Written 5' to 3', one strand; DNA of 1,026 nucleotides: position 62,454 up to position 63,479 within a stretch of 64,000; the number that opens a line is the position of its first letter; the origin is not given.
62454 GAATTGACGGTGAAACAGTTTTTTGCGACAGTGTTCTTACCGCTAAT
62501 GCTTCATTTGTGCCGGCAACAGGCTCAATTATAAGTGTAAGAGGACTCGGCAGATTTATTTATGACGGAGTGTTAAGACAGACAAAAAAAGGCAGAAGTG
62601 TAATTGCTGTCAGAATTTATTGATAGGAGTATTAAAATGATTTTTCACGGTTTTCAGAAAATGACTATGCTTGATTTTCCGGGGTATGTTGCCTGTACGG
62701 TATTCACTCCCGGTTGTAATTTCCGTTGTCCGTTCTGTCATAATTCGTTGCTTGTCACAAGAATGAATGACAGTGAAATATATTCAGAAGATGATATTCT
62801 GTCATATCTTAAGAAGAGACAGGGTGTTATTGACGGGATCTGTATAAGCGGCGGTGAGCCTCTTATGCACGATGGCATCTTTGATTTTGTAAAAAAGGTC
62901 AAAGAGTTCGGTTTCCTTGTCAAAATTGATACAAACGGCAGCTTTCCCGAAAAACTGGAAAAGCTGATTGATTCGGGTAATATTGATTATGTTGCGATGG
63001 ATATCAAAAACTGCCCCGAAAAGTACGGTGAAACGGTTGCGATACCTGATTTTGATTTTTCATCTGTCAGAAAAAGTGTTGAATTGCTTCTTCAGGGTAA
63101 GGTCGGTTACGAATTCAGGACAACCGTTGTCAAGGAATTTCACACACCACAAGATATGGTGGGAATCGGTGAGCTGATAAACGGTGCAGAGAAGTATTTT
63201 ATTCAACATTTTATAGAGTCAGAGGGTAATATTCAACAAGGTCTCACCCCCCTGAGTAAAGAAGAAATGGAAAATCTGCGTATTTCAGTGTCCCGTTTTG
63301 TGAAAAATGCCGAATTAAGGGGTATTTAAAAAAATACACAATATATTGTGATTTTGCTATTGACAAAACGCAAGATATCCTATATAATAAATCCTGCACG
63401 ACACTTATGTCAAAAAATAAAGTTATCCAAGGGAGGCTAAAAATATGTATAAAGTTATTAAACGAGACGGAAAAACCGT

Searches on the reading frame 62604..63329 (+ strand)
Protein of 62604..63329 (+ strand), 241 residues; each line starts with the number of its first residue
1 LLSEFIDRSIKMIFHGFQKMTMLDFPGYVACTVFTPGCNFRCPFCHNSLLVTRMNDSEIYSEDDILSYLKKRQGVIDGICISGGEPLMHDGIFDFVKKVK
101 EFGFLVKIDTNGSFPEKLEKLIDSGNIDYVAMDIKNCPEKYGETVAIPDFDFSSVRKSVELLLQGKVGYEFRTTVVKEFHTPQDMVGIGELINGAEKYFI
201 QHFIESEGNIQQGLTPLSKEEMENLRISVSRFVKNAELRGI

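Call 48: search_protein_families(library=pfam, proteins=[window:62604-63329:+], max_evalue=0.000001)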
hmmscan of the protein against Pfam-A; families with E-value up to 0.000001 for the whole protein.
window:62604-63329:+ (241 aa): 2 families
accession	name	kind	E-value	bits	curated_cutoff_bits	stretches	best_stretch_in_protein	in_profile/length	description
PF04055.27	Radical_SAM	-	1.1e-19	71.6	29.5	1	33-165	2-139/166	Radical SAM superfamily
PF13353.11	Fer4_12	-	1.1e-09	39.1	22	1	29-104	6-82/137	4Fe-4S single cluster domain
